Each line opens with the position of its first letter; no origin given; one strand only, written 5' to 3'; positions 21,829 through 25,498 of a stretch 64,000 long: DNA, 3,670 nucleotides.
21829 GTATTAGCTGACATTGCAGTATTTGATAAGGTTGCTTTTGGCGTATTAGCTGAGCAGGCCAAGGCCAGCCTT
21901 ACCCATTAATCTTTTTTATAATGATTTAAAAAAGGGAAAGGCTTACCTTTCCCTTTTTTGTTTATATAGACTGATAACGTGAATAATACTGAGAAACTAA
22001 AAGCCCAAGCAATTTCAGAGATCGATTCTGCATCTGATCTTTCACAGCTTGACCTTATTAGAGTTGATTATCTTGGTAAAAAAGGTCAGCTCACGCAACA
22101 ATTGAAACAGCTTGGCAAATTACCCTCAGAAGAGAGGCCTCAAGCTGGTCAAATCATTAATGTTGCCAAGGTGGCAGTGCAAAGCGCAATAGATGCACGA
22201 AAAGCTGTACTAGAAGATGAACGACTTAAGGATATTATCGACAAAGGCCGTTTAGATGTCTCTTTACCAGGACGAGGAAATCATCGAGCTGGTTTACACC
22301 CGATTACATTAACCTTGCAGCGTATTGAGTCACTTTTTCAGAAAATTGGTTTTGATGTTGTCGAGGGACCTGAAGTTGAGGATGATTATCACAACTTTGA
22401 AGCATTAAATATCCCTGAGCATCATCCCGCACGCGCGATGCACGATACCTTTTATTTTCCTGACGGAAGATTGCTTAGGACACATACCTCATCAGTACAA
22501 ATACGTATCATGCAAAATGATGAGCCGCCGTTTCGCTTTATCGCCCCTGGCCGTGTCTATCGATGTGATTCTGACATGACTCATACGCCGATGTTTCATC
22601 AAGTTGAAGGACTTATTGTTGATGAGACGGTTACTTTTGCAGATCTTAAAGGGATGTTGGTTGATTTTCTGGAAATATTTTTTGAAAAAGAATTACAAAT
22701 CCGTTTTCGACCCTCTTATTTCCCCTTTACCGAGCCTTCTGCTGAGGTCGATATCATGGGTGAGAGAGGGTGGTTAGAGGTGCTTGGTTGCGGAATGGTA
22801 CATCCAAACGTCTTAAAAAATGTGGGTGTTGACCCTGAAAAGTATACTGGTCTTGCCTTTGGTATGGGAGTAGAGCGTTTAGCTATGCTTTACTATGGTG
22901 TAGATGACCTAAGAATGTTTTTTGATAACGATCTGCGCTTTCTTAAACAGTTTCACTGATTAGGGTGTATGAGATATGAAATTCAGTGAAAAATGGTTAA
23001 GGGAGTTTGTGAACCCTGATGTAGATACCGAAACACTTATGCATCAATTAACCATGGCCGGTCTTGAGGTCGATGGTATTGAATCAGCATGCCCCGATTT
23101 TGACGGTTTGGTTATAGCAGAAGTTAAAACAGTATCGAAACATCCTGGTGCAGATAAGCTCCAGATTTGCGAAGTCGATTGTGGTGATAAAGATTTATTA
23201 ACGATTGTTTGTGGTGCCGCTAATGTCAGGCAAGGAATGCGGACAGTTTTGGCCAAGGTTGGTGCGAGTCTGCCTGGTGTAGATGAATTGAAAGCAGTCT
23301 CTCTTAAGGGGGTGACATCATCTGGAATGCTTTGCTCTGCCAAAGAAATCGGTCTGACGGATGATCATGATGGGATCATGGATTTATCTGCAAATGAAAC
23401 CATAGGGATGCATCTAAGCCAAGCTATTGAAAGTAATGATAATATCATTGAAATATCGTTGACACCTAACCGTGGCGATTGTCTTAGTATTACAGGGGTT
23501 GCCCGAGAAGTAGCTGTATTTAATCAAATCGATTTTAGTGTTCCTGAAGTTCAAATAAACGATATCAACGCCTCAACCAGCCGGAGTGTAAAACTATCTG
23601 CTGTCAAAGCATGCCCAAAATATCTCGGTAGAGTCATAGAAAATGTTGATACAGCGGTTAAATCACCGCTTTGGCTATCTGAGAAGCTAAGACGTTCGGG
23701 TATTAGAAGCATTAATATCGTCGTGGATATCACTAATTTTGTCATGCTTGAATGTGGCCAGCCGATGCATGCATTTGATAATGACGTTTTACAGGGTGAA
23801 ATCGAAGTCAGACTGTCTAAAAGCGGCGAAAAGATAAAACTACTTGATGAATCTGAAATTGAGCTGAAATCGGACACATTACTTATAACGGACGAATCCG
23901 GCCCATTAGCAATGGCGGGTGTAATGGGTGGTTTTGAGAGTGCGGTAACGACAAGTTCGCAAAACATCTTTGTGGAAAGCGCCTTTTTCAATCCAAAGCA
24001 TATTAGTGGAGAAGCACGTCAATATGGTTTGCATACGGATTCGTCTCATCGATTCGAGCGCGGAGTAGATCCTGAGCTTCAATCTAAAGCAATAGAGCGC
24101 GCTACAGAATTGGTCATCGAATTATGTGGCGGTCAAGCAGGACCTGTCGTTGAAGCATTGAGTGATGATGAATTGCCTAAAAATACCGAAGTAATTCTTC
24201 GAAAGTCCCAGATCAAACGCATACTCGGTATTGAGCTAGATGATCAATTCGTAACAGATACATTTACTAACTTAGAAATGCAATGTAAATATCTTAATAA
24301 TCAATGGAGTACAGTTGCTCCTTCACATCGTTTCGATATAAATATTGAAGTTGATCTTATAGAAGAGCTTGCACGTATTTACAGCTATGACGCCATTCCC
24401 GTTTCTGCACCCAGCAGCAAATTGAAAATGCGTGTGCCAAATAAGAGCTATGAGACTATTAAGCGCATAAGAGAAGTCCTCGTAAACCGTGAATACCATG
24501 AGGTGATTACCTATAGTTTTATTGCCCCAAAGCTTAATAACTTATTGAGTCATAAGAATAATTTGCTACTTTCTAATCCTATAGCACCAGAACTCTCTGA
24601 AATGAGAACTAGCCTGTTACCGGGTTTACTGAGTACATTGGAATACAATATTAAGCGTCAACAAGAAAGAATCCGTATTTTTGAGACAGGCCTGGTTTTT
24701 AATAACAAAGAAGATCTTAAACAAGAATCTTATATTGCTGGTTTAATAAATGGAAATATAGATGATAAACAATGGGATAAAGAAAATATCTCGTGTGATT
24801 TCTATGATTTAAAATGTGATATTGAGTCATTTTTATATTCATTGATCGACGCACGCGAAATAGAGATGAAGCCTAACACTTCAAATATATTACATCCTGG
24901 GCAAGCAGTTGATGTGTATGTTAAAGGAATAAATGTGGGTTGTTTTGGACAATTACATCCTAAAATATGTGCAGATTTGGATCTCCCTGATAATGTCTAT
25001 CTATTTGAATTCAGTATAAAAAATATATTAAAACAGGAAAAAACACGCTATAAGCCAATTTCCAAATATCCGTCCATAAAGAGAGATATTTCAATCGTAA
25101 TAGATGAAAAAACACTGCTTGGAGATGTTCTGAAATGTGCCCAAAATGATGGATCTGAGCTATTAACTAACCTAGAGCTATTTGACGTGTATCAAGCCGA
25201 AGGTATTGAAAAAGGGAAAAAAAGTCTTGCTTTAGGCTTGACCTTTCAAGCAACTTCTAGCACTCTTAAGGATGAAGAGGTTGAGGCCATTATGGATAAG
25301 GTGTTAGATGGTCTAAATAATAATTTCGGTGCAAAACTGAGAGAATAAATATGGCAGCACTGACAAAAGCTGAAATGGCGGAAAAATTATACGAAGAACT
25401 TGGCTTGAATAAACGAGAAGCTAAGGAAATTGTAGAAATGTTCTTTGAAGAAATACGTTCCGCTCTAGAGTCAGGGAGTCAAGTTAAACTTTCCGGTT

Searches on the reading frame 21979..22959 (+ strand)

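Call 11: search_protein_families(library=ncbifam, proteins=[window:21979-22959:+], max_evalue=1e-10)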
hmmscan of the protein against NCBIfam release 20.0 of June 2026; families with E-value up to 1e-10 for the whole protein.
window:21979-22959:+ (326 aa): 4 families
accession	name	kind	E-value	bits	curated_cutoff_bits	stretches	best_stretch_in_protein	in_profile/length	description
TIGR00468.1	pheS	equivalog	1.9e-105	352.7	237.45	1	38-325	2-322/324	phenylalanine--tRNA ligase subunit alpha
NF003210.0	PRK04172.1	equivalog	3.7e-62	210.8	350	2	165-325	333-491/496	phenylalanine--tRNA ligase subunit alpha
NF051887.1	PheS_related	equivalog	5.6e-49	167.1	300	1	103-326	8-240/349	PheS-related mystery ligase SrmL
TIGR00469.1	pheS_mito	equivalog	5.8e-44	150.5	258.35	2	236-325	254-343/451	phenylalanine--tRNA ligase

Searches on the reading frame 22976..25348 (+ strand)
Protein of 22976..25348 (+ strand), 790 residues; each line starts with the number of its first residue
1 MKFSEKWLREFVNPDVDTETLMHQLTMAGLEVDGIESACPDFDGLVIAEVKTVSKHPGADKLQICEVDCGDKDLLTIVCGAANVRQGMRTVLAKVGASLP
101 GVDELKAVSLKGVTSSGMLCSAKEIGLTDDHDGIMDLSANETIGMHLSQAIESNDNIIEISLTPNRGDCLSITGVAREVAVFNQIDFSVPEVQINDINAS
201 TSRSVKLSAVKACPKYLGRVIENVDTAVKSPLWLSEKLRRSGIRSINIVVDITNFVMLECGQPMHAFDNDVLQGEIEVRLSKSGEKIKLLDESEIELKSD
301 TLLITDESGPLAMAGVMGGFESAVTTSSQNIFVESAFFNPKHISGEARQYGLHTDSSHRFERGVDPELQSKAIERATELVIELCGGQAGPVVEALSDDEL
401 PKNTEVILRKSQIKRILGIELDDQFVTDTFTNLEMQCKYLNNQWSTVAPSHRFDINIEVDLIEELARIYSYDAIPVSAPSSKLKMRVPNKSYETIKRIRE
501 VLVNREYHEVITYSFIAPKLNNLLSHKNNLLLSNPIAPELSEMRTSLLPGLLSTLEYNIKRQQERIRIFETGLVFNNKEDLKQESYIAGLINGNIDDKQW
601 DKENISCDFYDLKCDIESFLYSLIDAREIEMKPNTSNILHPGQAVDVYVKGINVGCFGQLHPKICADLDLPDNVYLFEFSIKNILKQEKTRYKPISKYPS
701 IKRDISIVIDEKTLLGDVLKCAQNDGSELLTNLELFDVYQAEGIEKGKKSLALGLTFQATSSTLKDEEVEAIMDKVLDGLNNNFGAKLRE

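Call 11: search_protein_families(library=ncbifam, proteins=[window:22976-25348:+], max_evalue=1e-10)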
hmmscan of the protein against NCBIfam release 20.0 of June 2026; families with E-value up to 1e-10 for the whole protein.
window:22976-25348:+ (790 aa): 6 families
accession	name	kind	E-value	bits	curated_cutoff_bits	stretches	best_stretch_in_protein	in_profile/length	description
TIGR00472.1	pheT_bact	equivalog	2.8e-261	869.3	402.65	1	1-789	1-798/798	phenylalanine--tRNA ligase subunit beta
NF001882.0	PRK00629.5-4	equivalog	1.1e-82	278.5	527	1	1-746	1-698/725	phenylalanine--tRNA ligase subunit beta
NF045760.1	YtpR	equivalog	4.7e-36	124.4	100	1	40-145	80-183/185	YtpR family tRNA-binding protein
TIGR00471.1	pheT_arch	equivalog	1.2e-35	123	282.65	1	406-684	280-550/551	phenylalanine--tRNA ligase subunit beta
NF001879.0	PRK00629.5-1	equivalog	1e-24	87.1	840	1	3-282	3-279/718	phenylalanine--tRNA ligase subunit beta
NF045867.1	PheT_Nterm_rel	equivalog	2e-11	44.2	120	1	45-127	89-170/171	TyrS-associated PheT N-terminal domain-related protein TapR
